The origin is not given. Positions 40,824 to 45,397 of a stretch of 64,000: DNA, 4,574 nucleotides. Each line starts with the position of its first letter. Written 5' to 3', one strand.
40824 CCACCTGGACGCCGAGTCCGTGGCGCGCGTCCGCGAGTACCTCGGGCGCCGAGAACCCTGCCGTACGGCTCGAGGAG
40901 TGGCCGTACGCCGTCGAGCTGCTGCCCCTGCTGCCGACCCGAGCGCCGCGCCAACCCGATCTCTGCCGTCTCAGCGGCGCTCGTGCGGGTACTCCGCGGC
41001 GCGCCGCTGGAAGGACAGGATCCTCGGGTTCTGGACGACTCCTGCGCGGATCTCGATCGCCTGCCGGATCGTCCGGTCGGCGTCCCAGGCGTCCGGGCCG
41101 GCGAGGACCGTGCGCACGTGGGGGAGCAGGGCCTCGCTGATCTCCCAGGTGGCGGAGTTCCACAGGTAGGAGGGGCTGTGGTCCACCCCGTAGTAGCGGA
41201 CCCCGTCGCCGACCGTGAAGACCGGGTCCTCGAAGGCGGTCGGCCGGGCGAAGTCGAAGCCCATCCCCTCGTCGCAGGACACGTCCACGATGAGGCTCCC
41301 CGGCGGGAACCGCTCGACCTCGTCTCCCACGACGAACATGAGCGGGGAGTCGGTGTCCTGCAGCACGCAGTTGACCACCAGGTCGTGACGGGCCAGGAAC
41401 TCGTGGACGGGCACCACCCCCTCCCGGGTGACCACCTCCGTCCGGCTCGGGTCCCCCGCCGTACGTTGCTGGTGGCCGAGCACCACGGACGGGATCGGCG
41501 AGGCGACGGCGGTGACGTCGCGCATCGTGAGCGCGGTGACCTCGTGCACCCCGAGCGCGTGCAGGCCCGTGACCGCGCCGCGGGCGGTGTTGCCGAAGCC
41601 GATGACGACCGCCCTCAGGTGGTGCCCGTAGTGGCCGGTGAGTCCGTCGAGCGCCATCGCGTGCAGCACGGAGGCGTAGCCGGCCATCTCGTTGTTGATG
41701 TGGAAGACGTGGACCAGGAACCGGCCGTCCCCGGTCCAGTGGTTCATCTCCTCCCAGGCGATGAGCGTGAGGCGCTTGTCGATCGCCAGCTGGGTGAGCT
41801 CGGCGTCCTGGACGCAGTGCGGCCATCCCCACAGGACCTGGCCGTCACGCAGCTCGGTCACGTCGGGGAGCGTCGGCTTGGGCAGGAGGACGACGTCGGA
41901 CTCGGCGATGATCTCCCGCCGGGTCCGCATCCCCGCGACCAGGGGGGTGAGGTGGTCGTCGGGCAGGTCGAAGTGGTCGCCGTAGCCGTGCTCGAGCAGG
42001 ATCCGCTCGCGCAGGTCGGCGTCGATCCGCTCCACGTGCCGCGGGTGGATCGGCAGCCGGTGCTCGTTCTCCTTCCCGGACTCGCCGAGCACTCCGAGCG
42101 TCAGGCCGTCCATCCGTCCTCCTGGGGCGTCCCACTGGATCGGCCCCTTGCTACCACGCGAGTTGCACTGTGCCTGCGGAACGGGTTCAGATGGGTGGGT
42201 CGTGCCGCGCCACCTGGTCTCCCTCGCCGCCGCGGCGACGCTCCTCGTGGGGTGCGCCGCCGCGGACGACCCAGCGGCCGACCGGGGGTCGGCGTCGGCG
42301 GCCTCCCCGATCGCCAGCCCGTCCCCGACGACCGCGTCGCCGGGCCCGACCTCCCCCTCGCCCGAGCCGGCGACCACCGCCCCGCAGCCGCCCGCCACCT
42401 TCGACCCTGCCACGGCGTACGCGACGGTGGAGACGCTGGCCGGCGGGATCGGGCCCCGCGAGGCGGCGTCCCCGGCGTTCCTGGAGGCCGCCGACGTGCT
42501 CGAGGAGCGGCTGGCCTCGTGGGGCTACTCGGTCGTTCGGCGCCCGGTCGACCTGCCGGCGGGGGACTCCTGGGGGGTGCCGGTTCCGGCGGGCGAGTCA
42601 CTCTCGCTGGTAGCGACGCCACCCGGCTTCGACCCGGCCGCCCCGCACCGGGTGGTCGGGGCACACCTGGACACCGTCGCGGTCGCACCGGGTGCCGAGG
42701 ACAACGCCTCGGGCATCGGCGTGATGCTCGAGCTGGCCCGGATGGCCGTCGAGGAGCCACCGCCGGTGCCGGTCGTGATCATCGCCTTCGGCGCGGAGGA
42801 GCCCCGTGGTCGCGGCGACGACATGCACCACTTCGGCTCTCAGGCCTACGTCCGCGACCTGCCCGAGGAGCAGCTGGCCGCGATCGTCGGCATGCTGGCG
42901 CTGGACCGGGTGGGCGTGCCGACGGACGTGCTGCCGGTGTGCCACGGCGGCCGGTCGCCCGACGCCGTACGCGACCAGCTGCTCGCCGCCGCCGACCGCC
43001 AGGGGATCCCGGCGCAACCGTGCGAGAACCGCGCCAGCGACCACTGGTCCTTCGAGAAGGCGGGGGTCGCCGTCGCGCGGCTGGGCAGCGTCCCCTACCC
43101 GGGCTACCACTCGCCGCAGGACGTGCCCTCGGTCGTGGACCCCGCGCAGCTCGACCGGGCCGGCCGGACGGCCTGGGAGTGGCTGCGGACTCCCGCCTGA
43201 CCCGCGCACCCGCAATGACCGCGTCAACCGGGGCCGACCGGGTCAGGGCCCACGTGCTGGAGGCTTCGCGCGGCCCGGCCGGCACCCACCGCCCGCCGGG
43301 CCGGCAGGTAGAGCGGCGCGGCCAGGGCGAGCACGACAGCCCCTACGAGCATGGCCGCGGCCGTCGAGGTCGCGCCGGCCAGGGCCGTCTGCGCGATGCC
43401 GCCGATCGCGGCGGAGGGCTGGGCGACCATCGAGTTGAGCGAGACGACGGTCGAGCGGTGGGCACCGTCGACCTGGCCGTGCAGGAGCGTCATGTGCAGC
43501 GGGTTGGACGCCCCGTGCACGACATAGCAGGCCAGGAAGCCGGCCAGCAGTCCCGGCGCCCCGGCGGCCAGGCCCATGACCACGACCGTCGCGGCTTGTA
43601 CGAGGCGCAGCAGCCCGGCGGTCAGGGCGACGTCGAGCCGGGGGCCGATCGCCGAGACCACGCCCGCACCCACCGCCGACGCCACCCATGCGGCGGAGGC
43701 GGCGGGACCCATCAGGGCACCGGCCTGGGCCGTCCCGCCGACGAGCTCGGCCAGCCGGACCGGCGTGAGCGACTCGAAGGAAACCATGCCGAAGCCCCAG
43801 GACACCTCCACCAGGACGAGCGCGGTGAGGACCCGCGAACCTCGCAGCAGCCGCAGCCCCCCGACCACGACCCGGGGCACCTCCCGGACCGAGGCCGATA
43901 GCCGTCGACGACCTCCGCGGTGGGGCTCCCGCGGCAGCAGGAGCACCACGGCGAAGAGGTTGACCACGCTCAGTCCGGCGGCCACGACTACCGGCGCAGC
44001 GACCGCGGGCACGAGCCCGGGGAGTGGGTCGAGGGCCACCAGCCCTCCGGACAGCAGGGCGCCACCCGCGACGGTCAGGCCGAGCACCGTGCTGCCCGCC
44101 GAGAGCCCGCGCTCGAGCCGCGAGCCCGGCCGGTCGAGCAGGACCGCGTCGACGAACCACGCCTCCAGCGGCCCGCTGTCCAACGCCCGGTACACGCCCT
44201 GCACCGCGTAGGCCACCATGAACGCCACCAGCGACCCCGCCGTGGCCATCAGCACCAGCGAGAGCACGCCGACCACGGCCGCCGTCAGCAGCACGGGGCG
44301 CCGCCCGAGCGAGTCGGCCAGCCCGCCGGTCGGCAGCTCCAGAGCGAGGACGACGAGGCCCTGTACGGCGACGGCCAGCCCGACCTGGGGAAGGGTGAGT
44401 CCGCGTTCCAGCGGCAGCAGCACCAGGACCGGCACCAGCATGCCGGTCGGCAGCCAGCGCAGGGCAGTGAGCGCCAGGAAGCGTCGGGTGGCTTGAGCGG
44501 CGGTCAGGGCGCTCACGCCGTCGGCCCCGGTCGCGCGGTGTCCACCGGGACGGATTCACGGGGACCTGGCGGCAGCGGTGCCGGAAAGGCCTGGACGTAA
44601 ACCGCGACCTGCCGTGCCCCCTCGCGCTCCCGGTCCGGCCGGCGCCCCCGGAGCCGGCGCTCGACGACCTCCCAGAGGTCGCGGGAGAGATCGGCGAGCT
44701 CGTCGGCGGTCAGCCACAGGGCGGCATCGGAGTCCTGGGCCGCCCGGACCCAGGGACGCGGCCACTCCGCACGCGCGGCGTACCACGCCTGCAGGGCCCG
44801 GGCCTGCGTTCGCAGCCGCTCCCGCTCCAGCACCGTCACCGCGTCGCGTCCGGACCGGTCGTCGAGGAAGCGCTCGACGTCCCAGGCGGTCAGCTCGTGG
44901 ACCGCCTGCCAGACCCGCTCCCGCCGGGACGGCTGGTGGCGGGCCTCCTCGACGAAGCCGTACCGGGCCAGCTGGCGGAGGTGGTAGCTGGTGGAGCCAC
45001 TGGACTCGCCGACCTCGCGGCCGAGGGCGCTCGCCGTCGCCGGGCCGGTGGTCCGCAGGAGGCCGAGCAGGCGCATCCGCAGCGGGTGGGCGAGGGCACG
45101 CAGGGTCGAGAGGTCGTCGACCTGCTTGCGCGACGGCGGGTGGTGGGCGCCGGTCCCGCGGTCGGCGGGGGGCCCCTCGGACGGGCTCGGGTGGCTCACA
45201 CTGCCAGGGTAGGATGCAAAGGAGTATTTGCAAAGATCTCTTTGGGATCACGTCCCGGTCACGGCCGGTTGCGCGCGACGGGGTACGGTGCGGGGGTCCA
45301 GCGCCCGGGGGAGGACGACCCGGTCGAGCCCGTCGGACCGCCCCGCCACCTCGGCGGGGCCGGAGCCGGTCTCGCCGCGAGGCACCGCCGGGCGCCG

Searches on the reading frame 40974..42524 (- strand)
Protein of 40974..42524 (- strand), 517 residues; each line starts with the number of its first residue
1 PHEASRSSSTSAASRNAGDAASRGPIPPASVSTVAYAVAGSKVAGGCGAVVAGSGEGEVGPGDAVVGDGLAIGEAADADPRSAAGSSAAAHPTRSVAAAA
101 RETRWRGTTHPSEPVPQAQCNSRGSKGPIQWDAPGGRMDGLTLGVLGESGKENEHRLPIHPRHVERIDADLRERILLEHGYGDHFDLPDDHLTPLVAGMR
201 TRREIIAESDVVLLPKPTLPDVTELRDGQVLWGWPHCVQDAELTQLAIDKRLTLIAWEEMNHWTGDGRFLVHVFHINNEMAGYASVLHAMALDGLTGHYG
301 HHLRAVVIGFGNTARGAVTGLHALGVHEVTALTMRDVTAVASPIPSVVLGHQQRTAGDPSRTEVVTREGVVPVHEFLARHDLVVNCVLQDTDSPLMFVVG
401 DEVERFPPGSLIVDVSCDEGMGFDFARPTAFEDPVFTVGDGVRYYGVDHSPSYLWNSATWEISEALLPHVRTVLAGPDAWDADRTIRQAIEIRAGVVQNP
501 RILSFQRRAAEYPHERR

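Call 25: search_protein_families(library=pfam, proteins=[window:40974-42524:-], max_evalue=0.001)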
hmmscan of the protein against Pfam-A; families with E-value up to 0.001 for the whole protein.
window:40974-42524:- (517 aa): 2 families
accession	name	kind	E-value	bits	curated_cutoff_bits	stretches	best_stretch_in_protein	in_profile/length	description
PF01262.27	AlaDh_PNT_C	-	7.4e-12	45.6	23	1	305-499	31-213/214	Alanine dehydrogenase/PNT, C-terminal domain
PF05222.21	AlaDh_PNT_N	-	4.4e-11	43.6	30.4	1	144-262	1-119/136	Alanine dehydrogenase/PNT, N-terminal domain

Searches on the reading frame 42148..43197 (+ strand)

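Call 44: search_protein_families(library=pfam, proteins=[window:42148-43197:+], max_evalue=0.001)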
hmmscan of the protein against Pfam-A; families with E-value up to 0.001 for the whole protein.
window:42148-43197:+ (350 aa): 2 families
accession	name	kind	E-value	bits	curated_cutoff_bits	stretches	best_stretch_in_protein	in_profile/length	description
PF04389.22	Peptidase_M28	-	8.4e-30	104.4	21.3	1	166-345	13-192/193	Peptidase family M28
PF01546.33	Peptidase_M20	-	0.00058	20.3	24.6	0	177-250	27-96/206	Peptidase family M20/M25/M40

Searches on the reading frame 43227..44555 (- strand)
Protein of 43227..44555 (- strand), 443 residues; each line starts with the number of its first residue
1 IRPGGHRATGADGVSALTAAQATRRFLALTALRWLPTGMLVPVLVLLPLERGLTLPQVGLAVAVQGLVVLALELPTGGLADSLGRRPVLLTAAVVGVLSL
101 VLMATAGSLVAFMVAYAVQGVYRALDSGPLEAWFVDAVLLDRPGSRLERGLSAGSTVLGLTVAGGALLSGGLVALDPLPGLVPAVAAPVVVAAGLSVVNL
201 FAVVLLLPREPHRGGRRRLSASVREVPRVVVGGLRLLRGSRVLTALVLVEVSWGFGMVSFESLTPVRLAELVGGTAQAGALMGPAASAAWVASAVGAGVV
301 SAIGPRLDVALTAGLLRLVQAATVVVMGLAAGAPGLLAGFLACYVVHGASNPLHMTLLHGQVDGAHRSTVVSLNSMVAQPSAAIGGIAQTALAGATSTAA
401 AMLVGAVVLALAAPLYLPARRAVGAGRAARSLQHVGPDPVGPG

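Call 25: search_protein_families(library=pfam, proteins=[window:43227-44555:-], max_evalue=0.001)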
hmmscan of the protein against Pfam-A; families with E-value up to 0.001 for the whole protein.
window:43227-44555:- (443 aa): 1 family
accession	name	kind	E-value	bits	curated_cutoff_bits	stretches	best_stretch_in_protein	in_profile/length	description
PF07690.21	MFS_1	-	8.7e-22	77.9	33.4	2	29-316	4-278/347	Major Facilitator Superfamily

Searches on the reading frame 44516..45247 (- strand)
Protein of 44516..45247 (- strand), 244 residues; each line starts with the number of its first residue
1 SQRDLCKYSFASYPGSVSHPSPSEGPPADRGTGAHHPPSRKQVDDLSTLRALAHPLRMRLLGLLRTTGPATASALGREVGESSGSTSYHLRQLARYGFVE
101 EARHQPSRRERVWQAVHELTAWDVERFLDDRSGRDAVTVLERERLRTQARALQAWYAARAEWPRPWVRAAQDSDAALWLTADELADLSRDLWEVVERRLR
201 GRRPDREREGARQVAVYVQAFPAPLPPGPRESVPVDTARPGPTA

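Call 25: search_protein_families(library=pfam, proteins=[window:44516-45247:-], max_evalue=0.001)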
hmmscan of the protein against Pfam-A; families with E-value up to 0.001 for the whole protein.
window:44516-45247:- (244 aa): 6 families
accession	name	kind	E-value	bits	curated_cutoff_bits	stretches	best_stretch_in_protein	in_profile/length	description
PF12840.13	HTH_20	-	2.7e-12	46.9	27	1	52-101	1-50/51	Helix-turn-helix domain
PF01047.28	MarR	-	7.7e-05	23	24.6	1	58-110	6-58/59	MarR family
PF01022.26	HTH_5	-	0.00019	21.7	22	1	55-100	2-46/47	Bacterial regulatory protein, arsR family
PF25212.1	HVO_A0114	-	0.00024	21.3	27.6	1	42-104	9-71/84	HVO_A0114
PF09339.16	HTH_IclR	-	0.00049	20.3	22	0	58-101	6-50/52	IclR helix-turn-helix domain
PF13463.12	HTH_27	-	0.0009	19.9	22.2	0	65-110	13-59/68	Winged helix DNA-binding domain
